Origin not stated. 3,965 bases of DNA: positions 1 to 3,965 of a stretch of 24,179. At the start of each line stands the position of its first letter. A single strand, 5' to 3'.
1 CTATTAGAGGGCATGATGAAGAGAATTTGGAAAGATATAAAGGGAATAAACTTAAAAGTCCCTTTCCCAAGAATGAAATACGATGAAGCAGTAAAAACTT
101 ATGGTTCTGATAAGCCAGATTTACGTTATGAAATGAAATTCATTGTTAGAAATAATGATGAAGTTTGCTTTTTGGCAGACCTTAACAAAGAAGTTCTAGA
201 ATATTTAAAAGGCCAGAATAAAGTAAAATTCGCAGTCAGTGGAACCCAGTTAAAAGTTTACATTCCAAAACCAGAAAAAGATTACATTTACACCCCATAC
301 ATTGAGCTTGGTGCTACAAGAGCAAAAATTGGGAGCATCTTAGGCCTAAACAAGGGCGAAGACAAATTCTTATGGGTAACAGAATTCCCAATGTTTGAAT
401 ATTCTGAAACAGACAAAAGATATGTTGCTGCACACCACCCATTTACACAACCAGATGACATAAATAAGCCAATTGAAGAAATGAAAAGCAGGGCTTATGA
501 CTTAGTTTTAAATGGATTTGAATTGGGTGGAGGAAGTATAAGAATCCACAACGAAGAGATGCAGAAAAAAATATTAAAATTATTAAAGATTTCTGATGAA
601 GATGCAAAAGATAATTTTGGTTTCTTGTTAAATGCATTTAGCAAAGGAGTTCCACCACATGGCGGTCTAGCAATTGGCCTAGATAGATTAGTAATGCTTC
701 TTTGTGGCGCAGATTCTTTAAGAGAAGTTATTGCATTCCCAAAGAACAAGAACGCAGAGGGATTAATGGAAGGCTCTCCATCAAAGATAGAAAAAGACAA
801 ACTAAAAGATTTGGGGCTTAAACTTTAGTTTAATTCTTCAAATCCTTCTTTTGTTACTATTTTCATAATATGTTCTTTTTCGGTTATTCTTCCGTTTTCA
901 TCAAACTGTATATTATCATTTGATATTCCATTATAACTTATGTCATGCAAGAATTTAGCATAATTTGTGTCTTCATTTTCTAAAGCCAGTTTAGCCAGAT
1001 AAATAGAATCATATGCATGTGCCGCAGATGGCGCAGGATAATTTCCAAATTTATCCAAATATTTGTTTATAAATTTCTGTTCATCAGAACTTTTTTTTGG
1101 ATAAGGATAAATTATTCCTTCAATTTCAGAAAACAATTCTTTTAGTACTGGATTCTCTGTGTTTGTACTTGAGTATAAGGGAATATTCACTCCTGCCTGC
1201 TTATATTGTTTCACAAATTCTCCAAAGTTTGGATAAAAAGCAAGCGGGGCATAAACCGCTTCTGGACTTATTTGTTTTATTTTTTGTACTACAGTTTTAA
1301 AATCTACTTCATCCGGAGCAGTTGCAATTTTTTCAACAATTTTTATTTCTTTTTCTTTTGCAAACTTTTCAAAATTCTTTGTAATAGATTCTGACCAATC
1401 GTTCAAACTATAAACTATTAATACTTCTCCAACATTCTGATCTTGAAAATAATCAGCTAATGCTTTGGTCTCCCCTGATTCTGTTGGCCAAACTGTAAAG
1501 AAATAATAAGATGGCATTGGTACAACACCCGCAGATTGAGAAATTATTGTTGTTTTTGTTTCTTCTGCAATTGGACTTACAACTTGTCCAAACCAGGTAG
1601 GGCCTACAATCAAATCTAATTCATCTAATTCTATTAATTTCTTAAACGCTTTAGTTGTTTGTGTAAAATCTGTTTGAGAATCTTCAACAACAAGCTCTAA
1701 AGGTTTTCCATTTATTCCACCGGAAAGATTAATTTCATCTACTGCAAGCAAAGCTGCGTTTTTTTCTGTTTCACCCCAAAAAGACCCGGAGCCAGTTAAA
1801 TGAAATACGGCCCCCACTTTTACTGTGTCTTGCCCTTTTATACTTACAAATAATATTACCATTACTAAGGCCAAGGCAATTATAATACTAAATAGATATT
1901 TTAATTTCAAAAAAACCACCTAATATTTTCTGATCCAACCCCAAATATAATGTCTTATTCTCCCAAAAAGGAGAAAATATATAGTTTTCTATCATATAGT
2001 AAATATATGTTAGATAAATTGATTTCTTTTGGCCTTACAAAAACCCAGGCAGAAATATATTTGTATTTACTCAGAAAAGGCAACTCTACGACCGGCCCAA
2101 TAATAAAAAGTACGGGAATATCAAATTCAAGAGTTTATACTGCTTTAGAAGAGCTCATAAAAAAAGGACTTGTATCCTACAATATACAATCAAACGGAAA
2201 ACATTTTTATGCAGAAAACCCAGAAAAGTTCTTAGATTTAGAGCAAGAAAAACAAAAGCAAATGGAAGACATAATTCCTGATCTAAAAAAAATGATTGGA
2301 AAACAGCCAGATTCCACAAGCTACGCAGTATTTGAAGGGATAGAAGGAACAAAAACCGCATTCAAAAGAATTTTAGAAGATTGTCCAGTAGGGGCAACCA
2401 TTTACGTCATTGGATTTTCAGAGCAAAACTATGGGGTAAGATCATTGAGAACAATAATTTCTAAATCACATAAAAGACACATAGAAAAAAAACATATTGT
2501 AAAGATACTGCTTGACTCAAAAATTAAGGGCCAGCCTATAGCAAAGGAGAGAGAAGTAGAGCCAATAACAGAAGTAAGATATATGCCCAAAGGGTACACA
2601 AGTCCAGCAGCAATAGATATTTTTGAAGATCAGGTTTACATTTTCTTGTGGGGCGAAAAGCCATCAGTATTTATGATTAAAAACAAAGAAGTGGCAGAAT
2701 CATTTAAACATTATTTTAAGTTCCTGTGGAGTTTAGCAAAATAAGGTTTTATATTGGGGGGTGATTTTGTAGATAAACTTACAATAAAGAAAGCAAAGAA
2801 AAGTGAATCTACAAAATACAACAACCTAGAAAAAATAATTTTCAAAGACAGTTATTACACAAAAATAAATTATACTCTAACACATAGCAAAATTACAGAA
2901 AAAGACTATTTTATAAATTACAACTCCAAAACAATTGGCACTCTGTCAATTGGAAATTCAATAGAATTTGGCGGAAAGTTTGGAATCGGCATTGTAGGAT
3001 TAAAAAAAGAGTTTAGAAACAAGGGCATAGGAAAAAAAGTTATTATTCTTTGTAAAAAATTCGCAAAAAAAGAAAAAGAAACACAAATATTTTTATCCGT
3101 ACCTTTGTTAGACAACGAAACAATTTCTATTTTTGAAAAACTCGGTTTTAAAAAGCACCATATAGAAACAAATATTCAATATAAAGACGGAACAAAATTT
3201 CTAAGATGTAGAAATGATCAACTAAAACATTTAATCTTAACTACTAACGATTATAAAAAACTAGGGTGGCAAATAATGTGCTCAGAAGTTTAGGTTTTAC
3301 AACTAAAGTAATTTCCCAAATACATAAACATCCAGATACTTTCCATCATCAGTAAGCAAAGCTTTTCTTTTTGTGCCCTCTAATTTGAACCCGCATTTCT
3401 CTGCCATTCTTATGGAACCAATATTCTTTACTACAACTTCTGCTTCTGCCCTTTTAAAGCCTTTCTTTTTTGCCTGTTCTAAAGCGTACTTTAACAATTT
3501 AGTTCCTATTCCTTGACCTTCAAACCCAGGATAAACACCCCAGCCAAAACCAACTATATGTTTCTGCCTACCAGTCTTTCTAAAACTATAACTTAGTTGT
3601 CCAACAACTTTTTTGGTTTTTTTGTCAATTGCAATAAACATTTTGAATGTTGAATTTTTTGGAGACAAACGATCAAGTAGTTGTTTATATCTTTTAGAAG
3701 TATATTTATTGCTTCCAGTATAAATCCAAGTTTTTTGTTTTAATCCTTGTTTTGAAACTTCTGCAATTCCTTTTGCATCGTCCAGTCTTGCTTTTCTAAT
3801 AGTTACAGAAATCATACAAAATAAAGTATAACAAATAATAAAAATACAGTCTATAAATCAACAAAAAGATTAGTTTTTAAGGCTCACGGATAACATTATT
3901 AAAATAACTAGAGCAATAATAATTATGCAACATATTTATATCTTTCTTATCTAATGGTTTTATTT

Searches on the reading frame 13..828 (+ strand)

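Call 5: search_protein_families(library=pfam, proteins=[window:13-828:+], max_evalue=0.01)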
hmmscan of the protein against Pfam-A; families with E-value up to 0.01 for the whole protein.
window:13-828:+ (271 aa): 1 family
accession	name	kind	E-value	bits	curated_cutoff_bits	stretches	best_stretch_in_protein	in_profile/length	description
PF00152.25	tRNA-synt_2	-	1.6e-56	192.1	25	1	1-246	136-308/308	tRNA synthetases class II (D, K and N)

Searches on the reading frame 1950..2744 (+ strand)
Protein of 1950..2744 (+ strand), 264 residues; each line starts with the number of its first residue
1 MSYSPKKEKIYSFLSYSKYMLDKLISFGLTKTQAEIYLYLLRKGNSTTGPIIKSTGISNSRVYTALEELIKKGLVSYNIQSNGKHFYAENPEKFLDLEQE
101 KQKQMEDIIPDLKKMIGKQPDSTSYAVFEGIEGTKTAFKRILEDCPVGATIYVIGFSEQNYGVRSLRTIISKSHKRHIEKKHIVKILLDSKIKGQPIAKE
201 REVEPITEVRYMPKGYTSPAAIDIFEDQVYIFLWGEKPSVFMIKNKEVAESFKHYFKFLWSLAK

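Call 5: search_protein_families(library=pfam, proteins=[window:1950-2744:+], max_evalue=0.01)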
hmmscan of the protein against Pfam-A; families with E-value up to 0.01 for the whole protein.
window:1950-2744:+ (264 aa): 6 families
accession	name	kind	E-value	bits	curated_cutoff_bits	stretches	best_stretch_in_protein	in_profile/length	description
PF01978.25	TrmB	-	4.4e-13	49.3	25.6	1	26-86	3-61/68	Sugar-specific transcriptional regulator TrmB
PF08221.17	HTH_9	-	4e-06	27.3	23.4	1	34-77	16-59/62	RNA polymerase III subunit RPC82 helix-turn-helix domain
PF13412.12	HTH_24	-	8.8e-05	22.4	21.9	1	30-75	2-47/48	Winged helix-turn-helix DNA-binding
PF01022.26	HTH_5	-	0.0016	18.7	22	1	38-77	8-47/47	Bacterial regulatory protein, arsR family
PF13730.12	HTH_36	-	0.0031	17.7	25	1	28-75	2-55/55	Helix-turn-helix domain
PF12802.13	MarR_2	-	0.0062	17.1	27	0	27-76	1-51/61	MarR family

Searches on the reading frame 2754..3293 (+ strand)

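Call 5: search_protein_families(library=pfam, proteins=[window:2754-3293:+], max_evalue=0.01)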
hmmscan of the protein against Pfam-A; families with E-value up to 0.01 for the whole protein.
window:2754-3293:+ (179 aa): 5 families
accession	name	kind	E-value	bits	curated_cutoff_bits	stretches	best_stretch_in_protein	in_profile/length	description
PF13508.13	Acetyltransf_7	-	5e-07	30.4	27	1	53-134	6-84/84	Acetyltransferase (GNAT) domain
PF00583.31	Acetyltransf_1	-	1.1e-06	29.4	20.7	1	49-132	33-116/116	Acetyltransferase (GNAT) family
PF08445.16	FR47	-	1.6e-06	28.5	22.1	1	78-135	24-80/86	FR47-like protein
PF13673.13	Acetyltransf_10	-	1.5e-05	25.4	23.6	1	38-150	17-122/128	Acetyltransferase (GNAT) domain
PF18290.7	Nudix_hydro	-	0.0018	18.7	26.5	1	104-140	36-72/80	Nudix hydrolase domain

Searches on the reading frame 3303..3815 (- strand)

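Call 5: search_protein_families(library=pfam, proteins=[window:3303-3815:-], max_evalue=0.01)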
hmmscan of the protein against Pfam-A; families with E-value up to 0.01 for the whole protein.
window:3303-3815:- (170 aa): 7 families
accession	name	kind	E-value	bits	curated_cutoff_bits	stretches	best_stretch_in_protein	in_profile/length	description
PF00583.31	Acetyltransf_1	-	1.6e-17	64.3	20.7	1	41-143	19-116/116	Acetyltransferase (GNAT) family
PF13302.13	Acetyltransf_3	-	8.9e-15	56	25.4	1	4-144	2-138/138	Acetyltransferase (GNAT) domain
PF13420.13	Acetyltransf_4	-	7.7e-11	42.7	24.3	1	6-162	1-152/155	Acetyltransferase (GNAT) domain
PF13508.13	Acetyltransf_7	-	4e-08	34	27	1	59-144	5-83/84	Acetyltransferase (GNAT) domain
PF14542.12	Acetyltransf_CG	-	9.6e-06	26.1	30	1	64-121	7-59/80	GCN5-related N-acetyl-transferase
PF13673.13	Acetyltransf_10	-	0.0002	21.7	23.6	1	46-145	22-109/128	Acetyltransferase (GNAT) domain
PF13527.13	Acetyltransf_9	-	0.0067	16.9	25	0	90-119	76-105/127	Acetyltransferase (GNAT) domain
